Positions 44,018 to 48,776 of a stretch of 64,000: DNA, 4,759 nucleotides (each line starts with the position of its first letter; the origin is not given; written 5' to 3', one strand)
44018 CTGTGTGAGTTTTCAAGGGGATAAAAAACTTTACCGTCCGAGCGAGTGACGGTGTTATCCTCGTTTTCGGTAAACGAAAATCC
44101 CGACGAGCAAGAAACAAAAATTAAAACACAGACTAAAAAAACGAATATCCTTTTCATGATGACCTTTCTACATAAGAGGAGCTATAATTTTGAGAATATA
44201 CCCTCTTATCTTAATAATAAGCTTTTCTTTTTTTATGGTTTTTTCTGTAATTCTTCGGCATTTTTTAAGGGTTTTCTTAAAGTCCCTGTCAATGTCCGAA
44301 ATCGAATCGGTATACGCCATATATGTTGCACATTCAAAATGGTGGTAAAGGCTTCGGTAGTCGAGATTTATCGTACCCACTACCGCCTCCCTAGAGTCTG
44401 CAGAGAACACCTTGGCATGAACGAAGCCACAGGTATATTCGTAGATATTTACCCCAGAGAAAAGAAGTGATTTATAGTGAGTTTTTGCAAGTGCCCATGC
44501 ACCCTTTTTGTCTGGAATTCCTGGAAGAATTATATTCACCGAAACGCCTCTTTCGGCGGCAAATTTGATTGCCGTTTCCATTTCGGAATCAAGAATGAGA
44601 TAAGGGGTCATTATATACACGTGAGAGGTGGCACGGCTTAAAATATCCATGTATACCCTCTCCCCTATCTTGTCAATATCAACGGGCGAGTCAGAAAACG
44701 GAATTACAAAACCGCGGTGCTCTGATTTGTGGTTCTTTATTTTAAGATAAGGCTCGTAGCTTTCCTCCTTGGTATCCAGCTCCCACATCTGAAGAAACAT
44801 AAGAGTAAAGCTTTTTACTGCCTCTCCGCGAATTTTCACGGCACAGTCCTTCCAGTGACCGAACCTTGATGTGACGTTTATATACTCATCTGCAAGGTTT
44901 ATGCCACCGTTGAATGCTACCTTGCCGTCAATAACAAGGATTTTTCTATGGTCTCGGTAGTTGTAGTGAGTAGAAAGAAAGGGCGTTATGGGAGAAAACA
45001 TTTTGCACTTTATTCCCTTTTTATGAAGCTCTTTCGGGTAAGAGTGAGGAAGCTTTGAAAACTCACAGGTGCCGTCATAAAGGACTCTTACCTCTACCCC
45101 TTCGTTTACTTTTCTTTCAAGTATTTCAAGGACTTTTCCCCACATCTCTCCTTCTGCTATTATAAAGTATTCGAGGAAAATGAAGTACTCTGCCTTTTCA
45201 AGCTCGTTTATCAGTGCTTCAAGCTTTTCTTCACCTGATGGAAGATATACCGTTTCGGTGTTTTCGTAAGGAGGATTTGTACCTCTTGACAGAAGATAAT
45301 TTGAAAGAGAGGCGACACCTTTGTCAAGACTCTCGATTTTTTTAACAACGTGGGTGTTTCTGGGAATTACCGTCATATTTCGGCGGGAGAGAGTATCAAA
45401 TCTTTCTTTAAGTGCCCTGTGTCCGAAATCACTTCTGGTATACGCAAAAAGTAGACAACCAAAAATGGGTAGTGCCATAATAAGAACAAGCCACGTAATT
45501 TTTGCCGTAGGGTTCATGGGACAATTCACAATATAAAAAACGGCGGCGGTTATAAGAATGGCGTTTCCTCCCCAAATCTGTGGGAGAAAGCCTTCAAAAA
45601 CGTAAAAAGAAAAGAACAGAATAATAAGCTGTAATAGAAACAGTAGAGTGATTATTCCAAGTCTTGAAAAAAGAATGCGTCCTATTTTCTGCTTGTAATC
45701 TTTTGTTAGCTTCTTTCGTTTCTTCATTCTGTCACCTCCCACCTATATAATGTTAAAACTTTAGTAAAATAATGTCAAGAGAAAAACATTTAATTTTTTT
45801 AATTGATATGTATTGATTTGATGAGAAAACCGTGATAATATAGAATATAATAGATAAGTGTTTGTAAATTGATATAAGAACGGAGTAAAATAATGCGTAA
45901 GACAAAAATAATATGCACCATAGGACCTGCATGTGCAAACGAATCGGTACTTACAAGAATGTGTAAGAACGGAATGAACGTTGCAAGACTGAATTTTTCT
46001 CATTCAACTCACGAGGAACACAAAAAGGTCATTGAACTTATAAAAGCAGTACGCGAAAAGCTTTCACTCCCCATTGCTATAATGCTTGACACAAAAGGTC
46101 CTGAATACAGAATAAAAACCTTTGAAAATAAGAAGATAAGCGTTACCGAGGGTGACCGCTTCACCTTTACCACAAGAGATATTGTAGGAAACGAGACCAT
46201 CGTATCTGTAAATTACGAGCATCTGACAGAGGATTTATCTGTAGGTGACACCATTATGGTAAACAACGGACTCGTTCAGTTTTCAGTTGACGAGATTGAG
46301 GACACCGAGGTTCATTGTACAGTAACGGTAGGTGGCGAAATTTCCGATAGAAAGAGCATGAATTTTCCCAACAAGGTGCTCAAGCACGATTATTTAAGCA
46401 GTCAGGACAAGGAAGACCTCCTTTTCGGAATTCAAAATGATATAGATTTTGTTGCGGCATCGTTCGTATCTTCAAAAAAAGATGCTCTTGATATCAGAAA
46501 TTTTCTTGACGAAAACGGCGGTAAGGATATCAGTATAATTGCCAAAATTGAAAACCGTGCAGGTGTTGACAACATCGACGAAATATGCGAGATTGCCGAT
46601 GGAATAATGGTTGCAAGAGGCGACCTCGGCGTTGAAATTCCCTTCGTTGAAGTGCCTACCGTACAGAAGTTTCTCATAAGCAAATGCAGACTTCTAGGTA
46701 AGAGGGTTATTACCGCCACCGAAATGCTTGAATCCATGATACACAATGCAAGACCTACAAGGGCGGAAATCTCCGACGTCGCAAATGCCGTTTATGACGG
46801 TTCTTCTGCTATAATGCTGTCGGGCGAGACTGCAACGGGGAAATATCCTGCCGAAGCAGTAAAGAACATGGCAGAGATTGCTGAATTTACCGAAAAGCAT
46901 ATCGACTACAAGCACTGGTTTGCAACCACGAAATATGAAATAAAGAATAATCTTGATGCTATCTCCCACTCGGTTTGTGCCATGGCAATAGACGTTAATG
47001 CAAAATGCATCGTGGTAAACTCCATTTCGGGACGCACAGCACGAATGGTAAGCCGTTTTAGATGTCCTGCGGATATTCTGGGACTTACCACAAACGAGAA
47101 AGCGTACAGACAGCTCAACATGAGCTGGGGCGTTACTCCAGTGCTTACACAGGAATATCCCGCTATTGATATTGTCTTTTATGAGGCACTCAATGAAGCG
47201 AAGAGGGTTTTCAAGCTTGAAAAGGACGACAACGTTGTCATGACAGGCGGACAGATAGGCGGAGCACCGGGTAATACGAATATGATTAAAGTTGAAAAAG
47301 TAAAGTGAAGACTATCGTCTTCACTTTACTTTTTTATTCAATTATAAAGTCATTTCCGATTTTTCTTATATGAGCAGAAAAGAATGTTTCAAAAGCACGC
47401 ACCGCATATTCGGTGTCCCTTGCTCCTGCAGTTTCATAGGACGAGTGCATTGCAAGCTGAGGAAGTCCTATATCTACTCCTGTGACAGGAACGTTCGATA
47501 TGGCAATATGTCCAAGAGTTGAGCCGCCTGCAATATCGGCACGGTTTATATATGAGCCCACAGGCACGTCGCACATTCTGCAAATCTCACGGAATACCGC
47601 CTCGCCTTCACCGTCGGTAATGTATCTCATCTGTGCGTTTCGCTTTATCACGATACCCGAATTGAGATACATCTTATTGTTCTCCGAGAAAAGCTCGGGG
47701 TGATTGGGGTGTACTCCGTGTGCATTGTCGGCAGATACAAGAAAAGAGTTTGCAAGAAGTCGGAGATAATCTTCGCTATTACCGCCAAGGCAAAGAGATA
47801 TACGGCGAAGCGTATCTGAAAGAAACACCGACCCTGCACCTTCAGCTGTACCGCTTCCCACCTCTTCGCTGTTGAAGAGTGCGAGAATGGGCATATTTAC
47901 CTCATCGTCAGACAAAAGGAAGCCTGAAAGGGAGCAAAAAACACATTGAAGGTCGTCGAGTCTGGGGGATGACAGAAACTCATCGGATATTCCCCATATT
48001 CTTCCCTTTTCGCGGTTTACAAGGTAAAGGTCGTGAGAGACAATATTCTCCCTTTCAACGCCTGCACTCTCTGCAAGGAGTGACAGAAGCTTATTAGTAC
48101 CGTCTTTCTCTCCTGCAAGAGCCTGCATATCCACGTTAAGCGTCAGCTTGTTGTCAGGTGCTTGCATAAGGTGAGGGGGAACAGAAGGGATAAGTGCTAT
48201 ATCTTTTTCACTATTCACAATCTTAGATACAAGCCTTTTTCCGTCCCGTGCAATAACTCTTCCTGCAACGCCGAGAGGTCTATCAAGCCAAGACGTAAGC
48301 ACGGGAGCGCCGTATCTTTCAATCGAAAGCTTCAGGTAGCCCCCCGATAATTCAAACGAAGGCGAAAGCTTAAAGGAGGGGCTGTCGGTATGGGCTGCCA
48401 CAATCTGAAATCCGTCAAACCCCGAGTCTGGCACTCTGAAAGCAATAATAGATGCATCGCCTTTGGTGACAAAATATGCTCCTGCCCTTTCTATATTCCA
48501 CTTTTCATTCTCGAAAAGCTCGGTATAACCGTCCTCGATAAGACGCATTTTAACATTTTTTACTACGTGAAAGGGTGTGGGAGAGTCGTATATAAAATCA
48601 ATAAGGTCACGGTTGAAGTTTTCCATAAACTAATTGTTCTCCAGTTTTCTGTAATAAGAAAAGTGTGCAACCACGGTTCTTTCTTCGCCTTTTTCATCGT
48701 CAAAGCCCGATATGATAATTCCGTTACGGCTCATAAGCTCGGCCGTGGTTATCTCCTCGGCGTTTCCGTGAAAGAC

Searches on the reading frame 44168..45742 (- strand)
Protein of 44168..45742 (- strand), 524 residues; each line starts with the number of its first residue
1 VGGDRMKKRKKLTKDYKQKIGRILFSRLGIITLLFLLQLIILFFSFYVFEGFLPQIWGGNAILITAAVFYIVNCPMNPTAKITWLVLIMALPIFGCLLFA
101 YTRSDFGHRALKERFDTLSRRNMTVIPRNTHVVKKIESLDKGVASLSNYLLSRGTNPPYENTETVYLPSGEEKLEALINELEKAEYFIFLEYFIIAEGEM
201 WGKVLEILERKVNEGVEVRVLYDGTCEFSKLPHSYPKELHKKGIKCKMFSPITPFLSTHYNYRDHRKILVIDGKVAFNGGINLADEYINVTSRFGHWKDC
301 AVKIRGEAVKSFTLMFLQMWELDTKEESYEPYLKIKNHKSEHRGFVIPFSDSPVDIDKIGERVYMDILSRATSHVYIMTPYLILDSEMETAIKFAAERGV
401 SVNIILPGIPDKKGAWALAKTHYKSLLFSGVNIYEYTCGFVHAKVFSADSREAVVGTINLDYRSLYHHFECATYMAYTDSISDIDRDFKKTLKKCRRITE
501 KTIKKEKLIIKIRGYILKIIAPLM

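Call 84: search_protein_families(library=pfam, proteins=[window:44168-45742:-], max_evalue=0.00001)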
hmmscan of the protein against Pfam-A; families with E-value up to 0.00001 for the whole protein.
window:44168-45742:- (524 aa): 3 families
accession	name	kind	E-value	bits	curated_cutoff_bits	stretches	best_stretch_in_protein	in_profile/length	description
PF13091.12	PLDc_2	-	2.7e-32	111.8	27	2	366-490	3-130/132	PLD-like domain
PF00614.28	PLDc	-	2.9e-12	46.5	21.9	1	260-287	1-28/28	Phospholipase D Active site motif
PF13396.11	PLDc_N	-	7.2e-07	29.5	23.3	1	62-99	1-37/42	Phospholipase_D-nuclease N-terminal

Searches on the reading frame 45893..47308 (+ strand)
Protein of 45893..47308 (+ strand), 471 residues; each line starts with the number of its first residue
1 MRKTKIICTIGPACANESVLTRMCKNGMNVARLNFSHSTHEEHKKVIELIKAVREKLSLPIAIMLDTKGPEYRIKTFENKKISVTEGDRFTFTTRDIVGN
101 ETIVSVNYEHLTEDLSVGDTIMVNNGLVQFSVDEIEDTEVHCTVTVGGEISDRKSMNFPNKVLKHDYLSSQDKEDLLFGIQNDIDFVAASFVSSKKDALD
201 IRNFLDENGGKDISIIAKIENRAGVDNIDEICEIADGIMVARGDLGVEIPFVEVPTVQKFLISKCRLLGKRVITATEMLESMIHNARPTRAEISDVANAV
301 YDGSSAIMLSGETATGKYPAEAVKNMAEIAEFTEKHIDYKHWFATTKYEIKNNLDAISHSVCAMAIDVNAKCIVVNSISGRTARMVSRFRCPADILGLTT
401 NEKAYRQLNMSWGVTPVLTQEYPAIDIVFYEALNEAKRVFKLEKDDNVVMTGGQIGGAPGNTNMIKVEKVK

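Call 84: search_protein_families(library=pfam, proteins=[window:45893-47308:+], max_evalue=0.00001)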
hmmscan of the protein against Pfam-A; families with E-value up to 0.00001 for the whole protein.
window:45893-47308:+ (471 aa): 2 families
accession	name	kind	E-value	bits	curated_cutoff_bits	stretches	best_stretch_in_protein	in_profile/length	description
PF00224.27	PK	-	1.3e-122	409.5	30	1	1-323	1-328/328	Pyruvate kinase, barrel domain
PF02887.21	PK_C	-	4.3e-32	111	28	1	355-467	1-113/114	Pyruvate kinase, alpha/beta domain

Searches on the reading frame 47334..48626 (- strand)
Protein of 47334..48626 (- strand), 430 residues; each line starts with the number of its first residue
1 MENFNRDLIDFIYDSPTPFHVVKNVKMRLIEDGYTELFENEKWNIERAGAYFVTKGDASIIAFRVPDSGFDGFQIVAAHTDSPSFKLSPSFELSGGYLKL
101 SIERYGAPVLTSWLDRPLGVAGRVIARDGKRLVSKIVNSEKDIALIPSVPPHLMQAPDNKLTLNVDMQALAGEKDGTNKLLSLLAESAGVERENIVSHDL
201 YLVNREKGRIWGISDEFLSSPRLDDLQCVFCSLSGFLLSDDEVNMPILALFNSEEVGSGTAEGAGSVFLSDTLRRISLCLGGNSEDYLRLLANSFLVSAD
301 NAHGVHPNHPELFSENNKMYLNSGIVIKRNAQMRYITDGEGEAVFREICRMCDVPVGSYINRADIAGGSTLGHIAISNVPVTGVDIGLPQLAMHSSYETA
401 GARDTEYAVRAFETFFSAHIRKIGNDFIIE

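Call 84: search_protein_families(library=pfam, proteins=[window:47334-48626:-], max_evalue=0.00001)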
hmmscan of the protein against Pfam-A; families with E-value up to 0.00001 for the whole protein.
window:47334-48626:- (430 aa): 1 family
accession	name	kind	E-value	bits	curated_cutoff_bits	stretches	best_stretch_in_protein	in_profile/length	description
PF02127.20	Peptidase_M18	-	1.7e-112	376.8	24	1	11-416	1-432/432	Aminopeptidase I zinc metalloprotease (M18)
